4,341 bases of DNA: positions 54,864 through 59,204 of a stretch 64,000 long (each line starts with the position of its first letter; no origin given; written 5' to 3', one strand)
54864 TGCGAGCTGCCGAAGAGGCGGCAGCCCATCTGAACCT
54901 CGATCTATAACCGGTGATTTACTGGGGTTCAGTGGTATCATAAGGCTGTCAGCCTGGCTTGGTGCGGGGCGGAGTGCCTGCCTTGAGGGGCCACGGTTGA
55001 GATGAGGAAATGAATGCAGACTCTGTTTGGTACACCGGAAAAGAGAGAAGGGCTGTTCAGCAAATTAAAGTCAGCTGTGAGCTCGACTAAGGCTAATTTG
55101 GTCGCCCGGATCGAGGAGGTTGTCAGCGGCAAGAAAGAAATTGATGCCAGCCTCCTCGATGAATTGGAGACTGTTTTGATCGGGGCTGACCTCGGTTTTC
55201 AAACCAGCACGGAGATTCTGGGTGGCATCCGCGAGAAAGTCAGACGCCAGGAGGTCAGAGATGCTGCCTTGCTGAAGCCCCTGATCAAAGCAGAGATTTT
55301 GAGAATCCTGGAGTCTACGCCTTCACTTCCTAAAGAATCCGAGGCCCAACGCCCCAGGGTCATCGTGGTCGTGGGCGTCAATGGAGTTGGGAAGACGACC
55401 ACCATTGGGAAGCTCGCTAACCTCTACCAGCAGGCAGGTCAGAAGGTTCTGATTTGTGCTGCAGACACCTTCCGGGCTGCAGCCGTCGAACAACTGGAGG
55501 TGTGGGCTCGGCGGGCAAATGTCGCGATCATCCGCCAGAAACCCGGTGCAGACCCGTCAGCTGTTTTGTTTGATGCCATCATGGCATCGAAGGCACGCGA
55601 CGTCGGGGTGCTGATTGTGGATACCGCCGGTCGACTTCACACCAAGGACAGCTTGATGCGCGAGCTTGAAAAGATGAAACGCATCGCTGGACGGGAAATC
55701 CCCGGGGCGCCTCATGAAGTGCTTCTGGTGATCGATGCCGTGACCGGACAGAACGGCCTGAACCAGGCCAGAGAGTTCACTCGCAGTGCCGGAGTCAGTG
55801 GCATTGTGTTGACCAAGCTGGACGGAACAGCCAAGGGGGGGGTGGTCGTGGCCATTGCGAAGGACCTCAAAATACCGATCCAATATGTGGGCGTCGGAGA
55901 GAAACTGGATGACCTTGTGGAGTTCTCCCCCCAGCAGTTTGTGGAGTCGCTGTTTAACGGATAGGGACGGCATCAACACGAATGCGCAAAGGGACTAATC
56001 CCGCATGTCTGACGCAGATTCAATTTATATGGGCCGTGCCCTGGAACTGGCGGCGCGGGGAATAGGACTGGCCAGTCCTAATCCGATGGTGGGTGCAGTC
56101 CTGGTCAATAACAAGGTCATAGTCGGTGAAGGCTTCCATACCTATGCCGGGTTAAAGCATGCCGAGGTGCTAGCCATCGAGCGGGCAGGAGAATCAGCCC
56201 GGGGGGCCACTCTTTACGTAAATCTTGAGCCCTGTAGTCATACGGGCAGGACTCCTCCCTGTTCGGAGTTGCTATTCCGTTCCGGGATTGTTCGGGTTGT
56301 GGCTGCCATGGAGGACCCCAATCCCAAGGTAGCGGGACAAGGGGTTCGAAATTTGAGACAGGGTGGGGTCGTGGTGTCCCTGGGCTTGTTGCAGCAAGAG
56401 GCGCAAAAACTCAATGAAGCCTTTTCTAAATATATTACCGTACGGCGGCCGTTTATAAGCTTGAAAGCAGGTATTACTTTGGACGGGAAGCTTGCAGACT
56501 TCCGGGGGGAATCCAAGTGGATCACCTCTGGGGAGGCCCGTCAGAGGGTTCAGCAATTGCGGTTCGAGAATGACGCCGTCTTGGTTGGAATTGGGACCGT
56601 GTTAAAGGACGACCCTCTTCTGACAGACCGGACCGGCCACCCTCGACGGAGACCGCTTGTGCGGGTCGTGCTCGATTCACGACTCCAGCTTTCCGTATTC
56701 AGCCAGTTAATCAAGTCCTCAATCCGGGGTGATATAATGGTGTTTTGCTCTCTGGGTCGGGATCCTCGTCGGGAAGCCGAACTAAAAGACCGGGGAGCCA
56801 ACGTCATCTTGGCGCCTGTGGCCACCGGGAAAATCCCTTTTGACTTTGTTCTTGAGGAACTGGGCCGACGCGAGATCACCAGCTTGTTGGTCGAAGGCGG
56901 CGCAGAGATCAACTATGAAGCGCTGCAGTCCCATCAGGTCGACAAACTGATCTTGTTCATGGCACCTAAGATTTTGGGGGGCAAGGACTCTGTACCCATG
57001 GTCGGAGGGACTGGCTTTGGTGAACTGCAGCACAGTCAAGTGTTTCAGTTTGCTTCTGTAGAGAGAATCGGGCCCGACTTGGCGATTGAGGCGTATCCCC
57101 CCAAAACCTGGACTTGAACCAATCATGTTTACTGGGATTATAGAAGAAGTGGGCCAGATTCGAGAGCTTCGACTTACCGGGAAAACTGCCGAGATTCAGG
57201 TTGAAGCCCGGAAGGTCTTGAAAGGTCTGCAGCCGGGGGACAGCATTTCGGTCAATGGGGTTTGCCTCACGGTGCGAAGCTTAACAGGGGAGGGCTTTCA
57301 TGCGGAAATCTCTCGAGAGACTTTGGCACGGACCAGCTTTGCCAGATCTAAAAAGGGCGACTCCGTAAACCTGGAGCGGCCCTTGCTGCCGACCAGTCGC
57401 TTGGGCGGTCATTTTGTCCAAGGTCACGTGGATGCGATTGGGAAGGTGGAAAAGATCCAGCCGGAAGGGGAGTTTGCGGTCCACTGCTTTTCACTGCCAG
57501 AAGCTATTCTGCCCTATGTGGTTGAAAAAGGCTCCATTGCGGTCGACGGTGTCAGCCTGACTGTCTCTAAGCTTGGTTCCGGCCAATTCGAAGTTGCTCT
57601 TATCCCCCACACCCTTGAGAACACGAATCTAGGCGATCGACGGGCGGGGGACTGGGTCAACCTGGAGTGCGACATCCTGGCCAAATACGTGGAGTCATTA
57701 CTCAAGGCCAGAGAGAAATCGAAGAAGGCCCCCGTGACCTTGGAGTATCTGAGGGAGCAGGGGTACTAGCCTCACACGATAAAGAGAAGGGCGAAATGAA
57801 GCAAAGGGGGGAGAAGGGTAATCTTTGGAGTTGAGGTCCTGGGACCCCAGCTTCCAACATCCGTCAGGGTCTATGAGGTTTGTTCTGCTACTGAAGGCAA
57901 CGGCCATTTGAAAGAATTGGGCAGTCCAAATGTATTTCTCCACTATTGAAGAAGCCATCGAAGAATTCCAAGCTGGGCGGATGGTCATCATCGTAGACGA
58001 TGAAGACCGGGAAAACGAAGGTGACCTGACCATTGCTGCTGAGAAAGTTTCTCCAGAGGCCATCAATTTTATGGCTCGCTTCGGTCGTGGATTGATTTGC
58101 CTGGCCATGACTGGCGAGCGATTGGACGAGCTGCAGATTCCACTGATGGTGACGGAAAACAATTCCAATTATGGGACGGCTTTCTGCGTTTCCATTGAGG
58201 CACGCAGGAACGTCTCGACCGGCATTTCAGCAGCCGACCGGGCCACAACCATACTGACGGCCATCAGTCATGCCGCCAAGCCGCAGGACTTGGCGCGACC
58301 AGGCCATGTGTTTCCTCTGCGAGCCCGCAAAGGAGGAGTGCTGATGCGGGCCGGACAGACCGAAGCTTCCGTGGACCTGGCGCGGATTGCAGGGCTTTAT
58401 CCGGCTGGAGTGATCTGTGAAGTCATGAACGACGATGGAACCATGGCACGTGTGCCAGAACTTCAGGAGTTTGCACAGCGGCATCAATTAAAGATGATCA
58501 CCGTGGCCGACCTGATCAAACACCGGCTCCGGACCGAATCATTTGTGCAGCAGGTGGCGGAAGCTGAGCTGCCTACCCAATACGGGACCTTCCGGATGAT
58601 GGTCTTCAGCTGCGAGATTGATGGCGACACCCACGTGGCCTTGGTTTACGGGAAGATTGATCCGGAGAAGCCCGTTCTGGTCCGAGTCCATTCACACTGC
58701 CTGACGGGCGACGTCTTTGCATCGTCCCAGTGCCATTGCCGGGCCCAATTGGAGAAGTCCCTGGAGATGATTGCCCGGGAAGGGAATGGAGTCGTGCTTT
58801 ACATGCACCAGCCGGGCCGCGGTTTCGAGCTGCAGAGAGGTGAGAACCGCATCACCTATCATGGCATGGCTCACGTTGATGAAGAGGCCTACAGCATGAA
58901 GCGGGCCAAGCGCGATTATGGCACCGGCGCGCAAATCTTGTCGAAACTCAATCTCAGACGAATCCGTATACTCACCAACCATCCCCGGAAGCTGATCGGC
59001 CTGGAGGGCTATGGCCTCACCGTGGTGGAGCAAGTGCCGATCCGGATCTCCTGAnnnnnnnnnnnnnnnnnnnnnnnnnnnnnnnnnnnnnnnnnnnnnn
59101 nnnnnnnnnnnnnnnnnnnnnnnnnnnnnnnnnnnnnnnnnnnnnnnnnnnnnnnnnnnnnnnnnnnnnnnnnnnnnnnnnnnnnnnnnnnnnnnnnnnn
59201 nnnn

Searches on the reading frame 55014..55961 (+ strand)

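Call 62: search_protein_families(library=pfam, proteins=[window:55014-55961:+], max_evalue=0.001)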
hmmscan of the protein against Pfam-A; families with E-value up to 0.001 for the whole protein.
window:55014-55961:+ (316 aa): 13 families
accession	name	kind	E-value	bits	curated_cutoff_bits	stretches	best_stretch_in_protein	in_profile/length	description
PF00448.28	SRP54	-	1.5e-77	260.1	22.7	1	114-314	1-195/196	SRP54-type protein, GTPase domain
PF02881.24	SRP54_N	-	4.2e-12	46.5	22.4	1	29-94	1-74/75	SRP54-type protein, helical bundle domain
PF13604.12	AAA_30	-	2.9e-08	34.1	27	1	113-212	17-104/191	AAA domain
PF13401.12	AAA_22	-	6.3e-08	33.4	27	1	113-223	4-109/130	AAA domain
PF13191.12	AAA_16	-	1.5e-06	29.3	32.6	1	110-244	20-142/167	AAA ATPase domain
PF00005.33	ABC_tran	-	6.8e-06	27.2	25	1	113-192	10-80/137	ABC transporter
PF13245.12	AAA_19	-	3.9e-05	24.3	25.1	1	112-209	9-103/134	AAA domain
PF03308.22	MeaB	-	0.00024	20.6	23.1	1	110-151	29-70/273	Methylmalonyl Co-A mutase-associated GTPase MeaB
PF01656.29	CbiA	-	0.00025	21.5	25.4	0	119-244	4-54/125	CobQ/CobB/MinD/ParA nucleotide binding domain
PF13614.12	AAA_31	-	0.00037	20.9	27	1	124-155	12-43/177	AAA domain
PF06414.18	Zeta_toxin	-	0.00043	20.2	22.3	0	109-155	11-56/199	Zeta toxin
PF25199.1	nSTAND_NTPase5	-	0.0005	20.4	34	0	107-163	34-92/145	Novel STAND NTPase 5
PF13207.12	AAA_17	-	0.00086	20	27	0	120-220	1-94/136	AAA domain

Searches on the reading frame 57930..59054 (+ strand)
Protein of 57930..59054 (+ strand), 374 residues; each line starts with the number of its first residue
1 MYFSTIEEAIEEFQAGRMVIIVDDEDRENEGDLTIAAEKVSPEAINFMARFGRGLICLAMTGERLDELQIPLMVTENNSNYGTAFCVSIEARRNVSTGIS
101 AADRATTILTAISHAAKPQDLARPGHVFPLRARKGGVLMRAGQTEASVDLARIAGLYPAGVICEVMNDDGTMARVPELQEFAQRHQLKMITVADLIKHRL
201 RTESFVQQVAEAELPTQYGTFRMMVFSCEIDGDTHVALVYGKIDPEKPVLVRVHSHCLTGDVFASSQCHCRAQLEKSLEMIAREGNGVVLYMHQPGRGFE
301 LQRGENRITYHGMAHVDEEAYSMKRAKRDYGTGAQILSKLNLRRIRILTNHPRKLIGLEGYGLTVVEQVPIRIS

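Call 62: search_protein_families(library=pfam, proteins=[window:57930-59051:+], max_evalue=0.001)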
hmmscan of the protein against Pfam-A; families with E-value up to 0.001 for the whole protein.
window:57930-59051:+ (374 aa): 2 families
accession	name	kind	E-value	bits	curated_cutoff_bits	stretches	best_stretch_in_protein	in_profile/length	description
PF00926.24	DHBP_synthase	-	6.2e-88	293.8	26.4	1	7-197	1-190/191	3,4-dihydroxy-2-butanone 4-phosphate synthase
PF00925.25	GTP_cyclohydro2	-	7.4e-54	182.2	23.3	1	208-370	2-165/165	GTP cyclohydrolase II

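Call 70: find_encoding_contigs(protein=window:57930-59054:+, flank=6000, max_places=10)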
Protein window:57930-59054:+ (374 aa): no gene with exactly this product is on record in the collection.
